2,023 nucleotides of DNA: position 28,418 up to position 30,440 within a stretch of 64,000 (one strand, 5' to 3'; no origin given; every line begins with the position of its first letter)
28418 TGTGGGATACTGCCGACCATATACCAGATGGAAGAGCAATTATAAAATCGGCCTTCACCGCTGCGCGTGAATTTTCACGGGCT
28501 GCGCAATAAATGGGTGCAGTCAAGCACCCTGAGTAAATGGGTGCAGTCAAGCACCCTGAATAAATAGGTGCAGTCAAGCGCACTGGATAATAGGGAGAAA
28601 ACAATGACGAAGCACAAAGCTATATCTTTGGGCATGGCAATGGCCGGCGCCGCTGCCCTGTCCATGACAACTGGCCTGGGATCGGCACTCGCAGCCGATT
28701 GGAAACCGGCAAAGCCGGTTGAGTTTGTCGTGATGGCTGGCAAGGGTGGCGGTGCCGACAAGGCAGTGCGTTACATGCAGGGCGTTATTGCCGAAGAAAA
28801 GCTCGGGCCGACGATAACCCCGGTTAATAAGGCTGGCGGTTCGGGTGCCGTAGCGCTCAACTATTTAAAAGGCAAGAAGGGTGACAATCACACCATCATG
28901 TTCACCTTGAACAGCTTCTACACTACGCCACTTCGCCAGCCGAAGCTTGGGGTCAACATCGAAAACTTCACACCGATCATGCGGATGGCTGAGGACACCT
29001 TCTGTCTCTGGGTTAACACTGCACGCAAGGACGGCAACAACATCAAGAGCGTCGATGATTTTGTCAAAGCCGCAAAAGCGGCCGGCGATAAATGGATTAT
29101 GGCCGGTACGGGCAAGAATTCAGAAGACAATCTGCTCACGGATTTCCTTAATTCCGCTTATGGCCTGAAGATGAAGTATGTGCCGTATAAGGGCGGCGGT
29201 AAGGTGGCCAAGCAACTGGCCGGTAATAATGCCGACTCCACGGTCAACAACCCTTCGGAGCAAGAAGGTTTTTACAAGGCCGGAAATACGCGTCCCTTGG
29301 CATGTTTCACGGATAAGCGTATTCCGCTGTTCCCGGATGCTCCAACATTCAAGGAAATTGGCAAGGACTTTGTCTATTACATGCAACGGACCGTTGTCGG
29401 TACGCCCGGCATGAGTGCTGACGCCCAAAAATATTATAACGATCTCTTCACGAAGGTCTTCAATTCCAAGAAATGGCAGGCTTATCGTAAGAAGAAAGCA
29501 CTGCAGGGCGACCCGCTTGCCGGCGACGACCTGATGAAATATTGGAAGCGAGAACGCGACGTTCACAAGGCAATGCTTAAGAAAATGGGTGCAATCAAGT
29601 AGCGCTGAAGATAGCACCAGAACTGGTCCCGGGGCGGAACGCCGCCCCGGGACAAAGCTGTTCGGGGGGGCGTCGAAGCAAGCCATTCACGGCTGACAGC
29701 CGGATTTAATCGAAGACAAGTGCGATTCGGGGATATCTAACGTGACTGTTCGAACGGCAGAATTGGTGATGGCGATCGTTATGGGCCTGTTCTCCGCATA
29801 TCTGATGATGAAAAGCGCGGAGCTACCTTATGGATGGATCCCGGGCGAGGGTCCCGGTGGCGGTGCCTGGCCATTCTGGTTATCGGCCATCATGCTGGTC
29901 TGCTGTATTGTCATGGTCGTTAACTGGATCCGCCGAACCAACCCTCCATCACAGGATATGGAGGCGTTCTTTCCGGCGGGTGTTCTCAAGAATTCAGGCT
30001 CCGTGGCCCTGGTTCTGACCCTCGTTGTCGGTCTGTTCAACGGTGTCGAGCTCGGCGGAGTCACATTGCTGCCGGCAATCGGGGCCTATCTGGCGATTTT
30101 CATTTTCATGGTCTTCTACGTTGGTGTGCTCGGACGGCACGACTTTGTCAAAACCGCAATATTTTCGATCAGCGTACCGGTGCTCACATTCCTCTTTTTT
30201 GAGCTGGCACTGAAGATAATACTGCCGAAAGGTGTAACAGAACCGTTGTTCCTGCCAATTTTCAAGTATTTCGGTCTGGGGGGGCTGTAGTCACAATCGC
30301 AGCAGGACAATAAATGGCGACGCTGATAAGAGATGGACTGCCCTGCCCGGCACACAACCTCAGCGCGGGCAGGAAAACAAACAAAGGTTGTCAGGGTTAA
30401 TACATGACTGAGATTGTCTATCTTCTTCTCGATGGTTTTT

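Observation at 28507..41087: Candidate undescribed route: oxalate uptake, activation and reduction wired directly into the beta-hydroxyaspartate cycle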

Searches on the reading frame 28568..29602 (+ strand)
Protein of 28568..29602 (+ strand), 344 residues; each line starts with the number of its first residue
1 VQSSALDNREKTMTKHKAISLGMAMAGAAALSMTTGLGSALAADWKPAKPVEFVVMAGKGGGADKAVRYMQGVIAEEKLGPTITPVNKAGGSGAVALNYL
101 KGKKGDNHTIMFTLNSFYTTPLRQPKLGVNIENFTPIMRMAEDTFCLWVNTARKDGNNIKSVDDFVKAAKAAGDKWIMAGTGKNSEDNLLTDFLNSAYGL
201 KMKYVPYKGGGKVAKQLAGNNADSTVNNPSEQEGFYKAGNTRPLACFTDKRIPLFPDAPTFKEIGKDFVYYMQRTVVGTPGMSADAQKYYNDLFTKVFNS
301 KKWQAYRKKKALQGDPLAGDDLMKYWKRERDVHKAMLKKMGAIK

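Call 3: search_protein_families(library=pfam, proteins=[window:28568-29602:+])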
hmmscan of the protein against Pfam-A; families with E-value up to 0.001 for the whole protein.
window:28568-29602:+ (344 aa): 1 family
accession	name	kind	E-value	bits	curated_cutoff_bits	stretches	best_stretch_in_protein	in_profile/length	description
PF03401.19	TctC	-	6.2e-25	88.7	27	1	75-341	9-273/274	Tripartite tricarboxylate transporter family receptor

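Call 4: search_protein_families(library=ncbifam, proteins=[window:28568-29602:+])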
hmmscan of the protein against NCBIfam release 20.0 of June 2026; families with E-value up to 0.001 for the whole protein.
window:28568-29602:+ (344 aa): 0 families

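Call 81: find_homologous_proteins(query=window:28604-29602:+, max_evalue=1e-40)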
Query window:28604-29602:+ (332 aa): 3886 proteins with E <= 1e-40 among 8000 candidates; the best 120 are listed.
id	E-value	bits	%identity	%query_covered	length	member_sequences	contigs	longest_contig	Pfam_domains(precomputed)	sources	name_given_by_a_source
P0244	4.8e-215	731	100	97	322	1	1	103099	PF03401.19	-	-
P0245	1.1e-209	714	93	100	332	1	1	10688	PF03401.19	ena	-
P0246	8.4e-188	642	88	95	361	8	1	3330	PF03401.19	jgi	-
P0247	6.0e-185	632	87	95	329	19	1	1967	PF03401.19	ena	-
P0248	1.4e-176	605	79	100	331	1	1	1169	PF03401.19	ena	-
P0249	4.1e-173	593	84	91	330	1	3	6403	PF03401.19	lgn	-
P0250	2.0e-170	585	83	91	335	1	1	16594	PF03401.19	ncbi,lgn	ncbi:MAG: tripartite tricarboxylate transporter substrate binding protein [Pseudomonadota bacterium]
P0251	1.0e-164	566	78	98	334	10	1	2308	PF03401.19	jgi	jgi:tripartite-type tricarboxylate transporter receptor subunit TctC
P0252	1.1e-164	566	81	93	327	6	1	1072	PF03401.19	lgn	-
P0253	2.3e-163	561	76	100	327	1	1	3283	PF03401.19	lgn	-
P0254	2.4e-163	561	77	97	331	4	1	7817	PF03401.19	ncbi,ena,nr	ncbi:hypothetical protein MnTg02_00188 [bacterium MnTg02]|nr:hypothetical protein MnTg02_00188 [bact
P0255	4.2e-163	560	81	90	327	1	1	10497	PF03401.19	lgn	-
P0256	1.4e-162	559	81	90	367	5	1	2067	PF03401.19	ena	-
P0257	1.5e-162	559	74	100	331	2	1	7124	PF03401.19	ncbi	-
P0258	2.4e-162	558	75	100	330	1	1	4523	PF03401.19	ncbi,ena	-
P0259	2.3e-161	555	76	97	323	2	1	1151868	PF03401.19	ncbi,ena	-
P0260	4.6e-161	554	78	91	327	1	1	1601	PF03401.19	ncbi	-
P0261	1.2e-160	552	74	99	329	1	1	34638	PF03401.19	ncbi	ncbi:MAG: Bug family tripartite tricarboxylate transporter substrate binding protein [Hyphomicrobiac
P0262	1.7e-160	552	79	91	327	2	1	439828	PF03401.19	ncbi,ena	-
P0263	2.3e-160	551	80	90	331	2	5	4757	PF03401.19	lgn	-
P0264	2.8e-160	551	77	99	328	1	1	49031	PF03401.19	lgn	-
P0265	4.1e-160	551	76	96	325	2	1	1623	PF03401.19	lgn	-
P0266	4.8e-160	550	76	100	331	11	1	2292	PF03401.19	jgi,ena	-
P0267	1.2e-159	549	76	100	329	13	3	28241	PF03401.19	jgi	jgi:putative tricarboxylic transport membrane protein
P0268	2.0e-159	548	77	98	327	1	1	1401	PF03401.19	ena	-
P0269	2.2e-159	548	75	99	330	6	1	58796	PF03401.19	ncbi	-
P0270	2.5e-159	548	77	96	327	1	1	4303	PF03401.19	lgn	-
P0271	3.5e-159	548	76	95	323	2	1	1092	PF03401.19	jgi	jgi:tripartite-type tricarboxylate transporter receptor subunit TctC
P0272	7.5e-159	546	76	99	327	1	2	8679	PF03401.19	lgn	-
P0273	8.1e-159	546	78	94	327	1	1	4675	PF03401.19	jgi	-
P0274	8.2e-159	546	78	94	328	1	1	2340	PF03401.19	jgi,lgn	-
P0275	8.4e-159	546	78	94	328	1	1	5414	PF03401.19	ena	-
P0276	9.7e-159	546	72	98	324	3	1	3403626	PF03401.19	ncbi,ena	-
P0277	1.0e-158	546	79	90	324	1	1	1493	PF03401.19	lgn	-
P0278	1.1e-158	546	78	94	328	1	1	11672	PF03401.19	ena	-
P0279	1.4e-158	546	78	94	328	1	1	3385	PF03401.19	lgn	-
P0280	1.7e-158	545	79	92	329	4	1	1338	PF03401.19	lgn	-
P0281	2.7e-158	545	77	94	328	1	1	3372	PF03401.19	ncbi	-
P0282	3.6e-158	544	77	94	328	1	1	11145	PF03401.19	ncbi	-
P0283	4.2e-158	544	77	94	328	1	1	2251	PF03401.19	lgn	-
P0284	5.4e-158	544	74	99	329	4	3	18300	PF03401.19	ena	-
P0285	7.4e-158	543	80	93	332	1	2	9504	PF03401.19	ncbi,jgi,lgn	-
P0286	8.3e-158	543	77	94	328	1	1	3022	PF03401.19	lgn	-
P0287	9.0e-158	543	76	95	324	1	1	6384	PF03401.19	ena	-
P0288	9.6e-158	543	77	94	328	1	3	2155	PF03401.19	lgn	-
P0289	1.0e-157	543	75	98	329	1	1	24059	PF03401.19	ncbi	ncbi:MAG: Bug family tripartite tricarboxylate transporter substrate binding protein [Hyphomicrobial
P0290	1.0e-157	543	72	100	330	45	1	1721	PF03401.19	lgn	-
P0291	1.1e-157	543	72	99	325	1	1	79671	PF03401.19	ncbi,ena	-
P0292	1.3e-157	542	77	91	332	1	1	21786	PF03401.19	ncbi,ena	-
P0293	1.8e-157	542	74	98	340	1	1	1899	PF03401.19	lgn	-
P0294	1.9e-157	542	77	91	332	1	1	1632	PF03401.19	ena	-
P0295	2.7e-157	541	77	93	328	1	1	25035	PF03401.19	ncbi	-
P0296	4.4e-157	541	76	95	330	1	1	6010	PF03401.19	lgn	-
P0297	5.2e-157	540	75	98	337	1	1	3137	PF03401.19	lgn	-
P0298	5.4e-157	540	76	95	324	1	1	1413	PF03401.19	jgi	jgi:putative tricarboxylic transport membrane protein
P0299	6.0e-157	540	75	98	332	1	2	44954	PF03401.19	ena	-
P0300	1.5e-156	539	77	94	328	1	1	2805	PF03401.19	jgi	-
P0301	3.7e-156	538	73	100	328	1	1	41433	PF03401.19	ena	-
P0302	4.5e-156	537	73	100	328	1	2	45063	PF03401.19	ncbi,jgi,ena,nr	ncbi:MAG: tripartite tricarboxylate transporter substrate-binding protein [Gammaproteobacteria bacte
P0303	4.8e-156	537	76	95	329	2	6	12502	PF03401.19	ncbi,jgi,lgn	ncbi:MAG: tripartite tricarboxylate transporter substrate binding protein [Pseudomonadota bacterium]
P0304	6.5e-156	537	77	90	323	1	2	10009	PF03401.19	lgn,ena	-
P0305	6.9e-156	537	74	100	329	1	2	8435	PF03401.19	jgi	jgi:putative tricarboxylic transport membrane protein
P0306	1.1e-155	536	74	95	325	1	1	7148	PF03401.19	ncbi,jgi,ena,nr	ncbi:MAG: tripartite tricarboxylate transporter substrate binding protein [Alphaproteobacteria bacte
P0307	1.2e-155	536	77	91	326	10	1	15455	PF03401.19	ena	-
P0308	1.2e-155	536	73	99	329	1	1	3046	PF03401.19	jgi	-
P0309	1.5e-155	536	77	96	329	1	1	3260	PF03401.19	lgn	-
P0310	1.6e-155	535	74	100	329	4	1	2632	PF03401.19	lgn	-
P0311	1.6e-155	535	73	100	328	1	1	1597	PF03401.19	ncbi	-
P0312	1.7e-155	535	74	94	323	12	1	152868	PF03401.19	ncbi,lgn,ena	-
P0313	1.8e-155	535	80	90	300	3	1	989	PF03401.19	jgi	jgi:tripartite-type tricarboxylate transporter receptor subunit TctC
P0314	2.2e-155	535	78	93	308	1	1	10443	PF03401.19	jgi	-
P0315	2.6e-155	535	78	91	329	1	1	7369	PF03401.19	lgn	-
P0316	2.8e-155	535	74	98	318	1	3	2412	PF03401.19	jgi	jgi:tripartite-type tricarboxylate transporter receptor subunit TctC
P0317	3.0e-155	535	75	95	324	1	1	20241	PF03401.19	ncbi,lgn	-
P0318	3.3e-155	534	74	100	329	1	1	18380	PF03401.19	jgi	jgi:putative tricarboxylic transport membrane protein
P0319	4.3e-155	534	76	94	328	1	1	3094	PF03401.19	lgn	-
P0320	4.3e-155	534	74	98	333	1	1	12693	PF03401.19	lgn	-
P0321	4.5e-155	534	73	100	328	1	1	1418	PF03401.19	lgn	-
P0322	5.7e-155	534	74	100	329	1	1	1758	PF03401.19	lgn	-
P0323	7.4e-155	533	77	95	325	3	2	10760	PF03401.19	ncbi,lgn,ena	-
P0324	7.5e-155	533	73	100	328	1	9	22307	PF03401.19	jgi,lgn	-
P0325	7.7e-155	533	74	99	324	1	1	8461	PF03401.19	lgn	-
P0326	8.2e-155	533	74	100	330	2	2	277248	PF03401.19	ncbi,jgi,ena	-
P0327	8.3e-155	533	79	90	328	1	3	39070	PF03401.19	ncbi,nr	ncbi:MAG: tripartite tricarboxylate transporter substrate binding protein [Gammaproteobacteria bacte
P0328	8.8e-155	533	75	94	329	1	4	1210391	PF03401.19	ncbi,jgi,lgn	ncbi:MAG: tripartite tricarboxylate transporter substrate binding protein [Hyphomicrobiaceae bacteri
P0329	1.3e-154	533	74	100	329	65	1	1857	PF03401.19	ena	-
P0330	1.3e-154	533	74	100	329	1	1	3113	PF03401.19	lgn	-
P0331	1.4e-154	532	73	100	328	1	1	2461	PF03401.19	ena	-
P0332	1.9e-154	532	74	98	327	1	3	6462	PF03401.19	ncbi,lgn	ncbi:MAG: tripartite tricarboxylate transporter substrate-binding protein [Pseudomonadota bacterium]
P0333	2.4e-154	532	75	90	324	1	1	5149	PF03401.19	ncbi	ncbi:MAG: tripartite tricarboxylate transporter substrate binding protein [Pseudomonadota bacterium]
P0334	4.4e-154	531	72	100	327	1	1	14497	PF03401.19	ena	-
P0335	5.6e-154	530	75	95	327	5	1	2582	PF03401.19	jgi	jgi:tripartite-type tricarboxylate transporter receptor subunit TctC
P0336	5.8e-154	530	72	100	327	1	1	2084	PF03401.19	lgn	-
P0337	6.0e-154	530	75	97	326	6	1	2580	PF03401.19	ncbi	-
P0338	7.0e-154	530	72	100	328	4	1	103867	PF03401.19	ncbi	-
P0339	7.1e-154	530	79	90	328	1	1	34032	PF03401.19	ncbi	-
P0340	7.7e-154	530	74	100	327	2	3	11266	PF03401.19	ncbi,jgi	ncbi:MAG: putative tricarboxylic transport membrane protein [Gammaproteobacteria bacterium]|jgi:puta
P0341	9.3e-154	530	76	91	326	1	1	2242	PF03401.19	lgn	-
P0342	1.1e-153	529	75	95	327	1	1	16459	PF03401.19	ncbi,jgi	jgi:tripartite-type tricarboxylate transporter receptor subunit TctC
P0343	1.8e-153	529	75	95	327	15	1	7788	PF03401.19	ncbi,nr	ncbi:MAG: tripartite tricarboxylate transporter substrate-binding protein [Gammaproteobacteria bacte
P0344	2.2e-153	528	73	99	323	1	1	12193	PF03401.19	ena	-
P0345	2.8e-153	528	71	100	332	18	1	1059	PF03401.19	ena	-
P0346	3.6e-153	528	70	100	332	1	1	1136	PF03401.19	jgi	jgi:tripartite-type tricarboxylate transporter receptor subunit TctC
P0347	5.1e-153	527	76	91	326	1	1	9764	PF03401.19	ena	-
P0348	5.3e-153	527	70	100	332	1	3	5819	PF03401.19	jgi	-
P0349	5.9e-153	527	74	97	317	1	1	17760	PF03401.19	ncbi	ncbi:MAG: Bug family tripartite tricarboxylate transporter substrate binding protein [Hyphomicrobiac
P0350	7.4e-153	527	74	98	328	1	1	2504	PF03401.19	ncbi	-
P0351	7.9e-153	527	75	98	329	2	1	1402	PF03401.19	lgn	-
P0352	9.7e-153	526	70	100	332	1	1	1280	PF03401.19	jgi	jgi:tripartite-type tricarboxylate transporter receptor subunit TctC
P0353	9.7e-153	526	70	100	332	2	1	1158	PF03401.19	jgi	jgi:tripartite-type tricarboxylate transporter receptor subunit TctC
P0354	9.8e-153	526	77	91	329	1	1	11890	PF03401.19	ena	-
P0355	1.2e-152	526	74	96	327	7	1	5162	PF03401.19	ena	-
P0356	1.3e-152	526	71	100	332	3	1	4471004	PF03401.19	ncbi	-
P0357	1.6e-152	526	72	100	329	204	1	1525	PF03401.19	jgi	-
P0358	1.6e-152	526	73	100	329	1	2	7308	PF03401.19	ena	-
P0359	1.7e-152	526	72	100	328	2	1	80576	PF03401.19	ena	-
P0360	2.0e-152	525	77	91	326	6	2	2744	PF03401.19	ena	-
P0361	2.0e-152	525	72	99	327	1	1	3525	PF03401.19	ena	-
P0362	2.0e-152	525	75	95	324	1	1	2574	PF03401.19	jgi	-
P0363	2.4e-152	525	71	100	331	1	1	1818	PF03401.19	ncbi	-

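Call 82: find_encoding_contigs(protein=P0245, flank=10000, max_places=1)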
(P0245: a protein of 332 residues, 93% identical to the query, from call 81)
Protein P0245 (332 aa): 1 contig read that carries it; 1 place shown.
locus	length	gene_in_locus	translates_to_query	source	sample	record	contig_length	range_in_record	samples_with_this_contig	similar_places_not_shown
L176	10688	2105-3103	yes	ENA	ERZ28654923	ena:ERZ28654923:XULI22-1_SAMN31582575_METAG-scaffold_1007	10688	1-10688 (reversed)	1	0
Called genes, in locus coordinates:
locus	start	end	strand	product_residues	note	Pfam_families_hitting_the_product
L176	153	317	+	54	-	-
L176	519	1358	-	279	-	PF00582:Usp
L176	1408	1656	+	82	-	-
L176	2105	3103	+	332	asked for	PF03401:TctC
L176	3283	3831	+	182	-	PF07331:TctB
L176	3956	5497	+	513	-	PF01970:TctA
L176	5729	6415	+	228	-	PF00392:GntR, PF07729:FCD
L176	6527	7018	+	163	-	-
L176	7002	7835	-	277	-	PF00356:LacI, PF00532:Peripla_BP_1, PF13407:Peripla_BP_4 (weak)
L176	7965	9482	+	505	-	PF01970:TctA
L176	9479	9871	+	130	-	-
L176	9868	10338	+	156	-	PF07331:TctB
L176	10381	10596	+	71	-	-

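Call 83: find_encoding_contigs(protein=P0262, flank=10000, max_places=1)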
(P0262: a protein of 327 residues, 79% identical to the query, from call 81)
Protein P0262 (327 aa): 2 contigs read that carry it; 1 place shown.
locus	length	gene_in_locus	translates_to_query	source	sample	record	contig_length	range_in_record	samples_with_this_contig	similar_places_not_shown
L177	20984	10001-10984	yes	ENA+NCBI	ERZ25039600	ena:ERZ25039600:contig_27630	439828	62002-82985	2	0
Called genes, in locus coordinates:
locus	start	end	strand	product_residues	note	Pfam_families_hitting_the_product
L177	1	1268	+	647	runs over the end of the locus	-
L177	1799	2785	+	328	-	PF01520:Amidase_3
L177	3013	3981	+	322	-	PF12974:Phosphonate-bd, PF16868:NMT1_3, PF09084:NMT1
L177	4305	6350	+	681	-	PF06808:DctM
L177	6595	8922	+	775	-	PF01315:Ald_Xan_dh_C, PF02738:MoCoBD_1, PF20256:MoCoBD_2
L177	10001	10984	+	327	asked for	PF03401:TctC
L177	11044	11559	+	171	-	PF07331:TctB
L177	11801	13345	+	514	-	PF01970:TctA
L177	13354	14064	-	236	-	PF01738:DLH, PF00326:Peptidase_S9 (faint)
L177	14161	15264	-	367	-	PF04909:Amidohydro_2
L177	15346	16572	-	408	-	PF07883:Cupin_2 (weak)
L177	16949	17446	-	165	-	-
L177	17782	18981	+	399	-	PF00296:Bac_luciferase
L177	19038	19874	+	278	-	PF00378:ECH_1, PF16113:ECH_2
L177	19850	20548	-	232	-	-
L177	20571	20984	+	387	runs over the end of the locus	PF01977:UbiD, PF20696:UbiD_C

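Call 84: find_encoding_contigs(protein=P0250, flank=10000, max_places=1)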
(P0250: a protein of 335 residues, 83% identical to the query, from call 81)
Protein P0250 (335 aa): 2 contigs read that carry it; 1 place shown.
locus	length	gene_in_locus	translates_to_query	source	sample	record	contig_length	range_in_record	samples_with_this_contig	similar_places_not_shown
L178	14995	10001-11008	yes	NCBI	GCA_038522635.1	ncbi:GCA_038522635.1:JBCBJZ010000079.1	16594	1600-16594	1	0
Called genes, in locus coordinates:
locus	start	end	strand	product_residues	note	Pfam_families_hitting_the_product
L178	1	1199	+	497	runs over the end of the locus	PF01425:Amidase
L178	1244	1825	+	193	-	-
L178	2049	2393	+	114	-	PF01817:CM_2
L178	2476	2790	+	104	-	-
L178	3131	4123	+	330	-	PF03734:YkuD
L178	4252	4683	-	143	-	PF00111:Fer2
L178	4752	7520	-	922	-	PF13510:Fer2_4, PF00037:Fer4 (faint), PF13183:Fer4_8 (weak), PF12838:Fer4_7 (weak), PF04879:Molybdop_Fe4S4, PF00384:Molybdopterin, PF01568:Molydop_binding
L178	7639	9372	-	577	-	PF01257:2Fe-2S_thioredx, PF01512:Complex1_51K, PF10531:SLBB, PF10589:NADH_4Fe-4S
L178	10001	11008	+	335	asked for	PF03401:TctC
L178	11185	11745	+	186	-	PF07331:TctB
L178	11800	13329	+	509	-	PF01970:TctA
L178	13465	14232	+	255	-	PF00392:GntR, PF07729:FCD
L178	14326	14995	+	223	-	PF02776:TPP_enzyme_N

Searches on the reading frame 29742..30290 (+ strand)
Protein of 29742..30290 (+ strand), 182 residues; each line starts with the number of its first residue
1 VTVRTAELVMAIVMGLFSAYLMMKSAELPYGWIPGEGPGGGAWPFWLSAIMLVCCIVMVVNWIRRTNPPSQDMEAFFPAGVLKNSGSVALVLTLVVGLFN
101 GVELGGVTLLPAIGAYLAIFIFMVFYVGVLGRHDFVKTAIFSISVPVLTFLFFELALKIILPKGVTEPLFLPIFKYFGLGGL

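Call 3: search_protein_families(library=pfam, proteins=[window:29742-30290:+])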
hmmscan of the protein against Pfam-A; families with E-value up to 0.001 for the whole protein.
window:29742-30290:+ (182 aa): 1 family
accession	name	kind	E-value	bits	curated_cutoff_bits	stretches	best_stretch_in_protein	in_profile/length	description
PF07331.16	TctB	-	5.3e-13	49.8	29.1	1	9-162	2-137/137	Tripartite tricarboxylate transporter TctB family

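Call 4: search_protein_families(library=ncbifam, proteins=[window:29742-30290:+])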
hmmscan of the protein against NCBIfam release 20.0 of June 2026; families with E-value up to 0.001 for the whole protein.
window:29742-30290:+ (182 aa): 0 families
